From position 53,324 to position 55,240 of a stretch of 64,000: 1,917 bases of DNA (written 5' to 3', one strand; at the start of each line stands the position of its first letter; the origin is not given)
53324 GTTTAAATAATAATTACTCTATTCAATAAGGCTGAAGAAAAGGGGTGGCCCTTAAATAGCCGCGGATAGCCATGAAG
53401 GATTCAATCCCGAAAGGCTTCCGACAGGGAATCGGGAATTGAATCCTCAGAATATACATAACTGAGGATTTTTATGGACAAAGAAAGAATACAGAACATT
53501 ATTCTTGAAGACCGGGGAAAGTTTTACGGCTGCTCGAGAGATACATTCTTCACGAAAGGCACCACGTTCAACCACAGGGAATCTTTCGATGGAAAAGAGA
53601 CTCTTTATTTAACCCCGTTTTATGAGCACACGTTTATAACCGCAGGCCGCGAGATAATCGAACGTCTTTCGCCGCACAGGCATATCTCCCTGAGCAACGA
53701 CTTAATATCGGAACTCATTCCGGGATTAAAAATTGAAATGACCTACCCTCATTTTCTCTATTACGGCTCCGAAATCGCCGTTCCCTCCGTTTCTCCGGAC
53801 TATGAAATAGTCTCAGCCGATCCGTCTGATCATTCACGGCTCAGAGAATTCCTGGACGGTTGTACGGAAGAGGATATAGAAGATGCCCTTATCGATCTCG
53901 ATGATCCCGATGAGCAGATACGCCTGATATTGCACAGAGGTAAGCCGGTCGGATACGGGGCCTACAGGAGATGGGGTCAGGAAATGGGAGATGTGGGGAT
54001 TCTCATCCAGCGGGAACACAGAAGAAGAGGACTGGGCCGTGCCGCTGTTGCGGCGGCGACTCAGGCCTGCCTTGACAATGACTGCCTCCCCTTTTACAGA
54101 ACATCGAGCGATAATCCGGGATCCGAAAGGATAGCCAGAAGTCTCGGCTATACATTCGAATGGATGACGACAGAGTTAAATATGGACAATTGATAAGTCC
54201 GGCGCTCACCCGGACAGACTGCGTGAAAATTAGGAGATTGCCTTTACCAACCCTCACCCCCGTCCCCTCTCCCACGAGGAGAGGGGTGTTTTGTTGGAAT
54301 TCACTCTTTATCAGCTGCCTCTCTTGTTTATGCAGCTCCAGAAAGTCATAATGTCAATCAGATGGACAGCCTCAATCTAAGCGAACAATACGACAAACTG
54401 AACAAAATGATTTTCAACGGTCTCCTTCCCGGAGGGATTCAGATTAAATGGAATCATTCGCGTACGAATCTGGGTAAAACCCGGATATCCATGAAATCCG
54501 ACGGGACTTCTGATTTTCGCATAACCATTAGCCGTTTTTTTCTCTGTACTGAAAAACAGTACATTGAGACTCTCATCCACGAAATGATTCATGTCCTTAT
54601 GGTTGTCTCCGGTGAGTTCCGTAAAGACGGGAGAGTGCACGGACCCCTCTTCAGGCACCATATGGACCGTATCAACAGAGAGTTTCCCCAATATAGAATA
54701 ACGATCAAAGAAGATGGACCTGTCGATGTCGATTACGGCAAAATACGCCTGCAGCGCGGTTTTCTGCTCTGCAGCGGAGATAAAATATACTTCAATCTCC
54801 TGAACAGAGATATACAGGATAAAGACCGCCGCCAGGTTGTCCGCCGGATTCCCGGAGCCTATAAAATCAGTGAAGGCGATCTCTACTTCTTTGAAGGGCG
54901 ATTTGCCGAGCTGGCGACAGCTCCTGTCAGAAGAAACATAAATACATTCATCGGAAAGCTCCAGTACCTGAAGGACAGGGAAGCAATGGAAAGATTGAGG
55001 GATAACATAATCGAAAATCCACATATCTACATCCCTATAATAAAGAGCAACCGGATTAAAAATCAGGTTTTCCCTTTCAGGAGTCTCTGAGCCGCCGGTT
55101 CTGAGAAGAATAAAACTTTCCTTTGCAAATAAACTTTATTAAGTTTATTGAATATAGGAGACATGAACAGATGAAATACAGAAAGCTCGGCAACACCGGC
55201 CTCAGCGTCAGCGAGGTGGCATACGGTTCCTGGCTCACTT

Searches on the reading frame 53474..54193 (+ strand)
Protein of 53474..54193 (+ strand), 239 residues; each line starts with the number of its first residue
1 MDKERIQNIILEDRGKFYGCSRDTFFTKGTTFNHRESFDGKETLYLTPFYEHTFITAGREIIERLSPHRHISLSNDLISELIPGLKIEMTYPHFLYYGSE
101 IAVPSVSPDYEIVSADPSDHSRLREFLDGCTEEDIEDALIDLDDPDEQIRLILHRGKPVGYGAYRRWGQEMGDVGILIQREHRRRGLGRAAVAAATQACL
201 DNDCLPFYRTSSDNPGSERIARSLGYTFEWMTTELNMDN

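Call 21: search_protein_families(library=pfam, proteins=[window:53474-54193:+], max_evalue=0.1)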
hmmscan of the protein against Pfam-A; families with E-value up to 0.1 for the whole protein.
window:53474-54193:+ (239 aa): 6 families
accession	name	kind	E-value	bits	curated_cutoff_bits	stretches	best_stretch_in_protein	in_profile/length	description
PF00583.31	Acetyltransf_1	-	2.5e-10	41.1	20.7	1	133-226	19-116/116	Acetyltransferase (GNAT) family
PF13302.13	Acetyltransf_3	-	5.3e-07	30.9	25.4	1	142-227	47-138/138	Acetyltransferase (GNAT) domain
PF12746.13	GNAT_acetyltran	-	1.7e-06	28.3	26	1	170-229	180-237/243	GNAT acetyltransferase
PF13508.13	Acetyltransf_7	-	0.00015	22.5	27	1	151-207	7-65/84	Acetyltransferase (GNAT) domain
PF08445.16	FR47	-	0.00069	20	22.1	1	176-230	27-81/86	FR47-like protein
PF13673.13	Acetyltransf_10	-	0.031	14.7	23.6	1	124-203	11-84/128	Acetyltransferase (GNAT) domain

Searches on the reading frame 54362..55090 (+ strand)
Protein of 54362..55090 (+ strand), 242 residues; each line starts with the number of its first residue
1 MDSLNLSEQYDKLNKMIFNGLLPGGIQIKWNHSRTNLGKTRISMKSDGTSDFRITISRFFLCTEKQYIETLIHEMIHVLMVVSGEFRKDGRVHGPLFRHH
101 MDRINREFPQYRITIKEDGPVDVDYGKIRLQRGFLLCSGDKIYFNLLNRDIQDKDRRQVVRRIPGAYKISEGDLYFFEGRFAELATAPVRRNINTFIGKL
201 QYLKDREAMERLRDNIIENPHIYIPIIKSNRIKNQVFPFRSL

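Call 21: search_protein_families(library=pfam, proteins=[window:54362-55090:+], max_evalue=0.1)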
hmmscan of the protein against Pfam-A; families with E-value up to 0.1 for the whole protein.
window:54362-55090:+ (242 aa): 1 family
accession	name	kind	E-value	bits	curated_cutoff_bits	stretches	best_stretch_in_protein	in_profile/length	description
PF10263.15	SprT-like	-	4.3e-15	55.9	25.6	1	8-116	3-107/108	SprT-like family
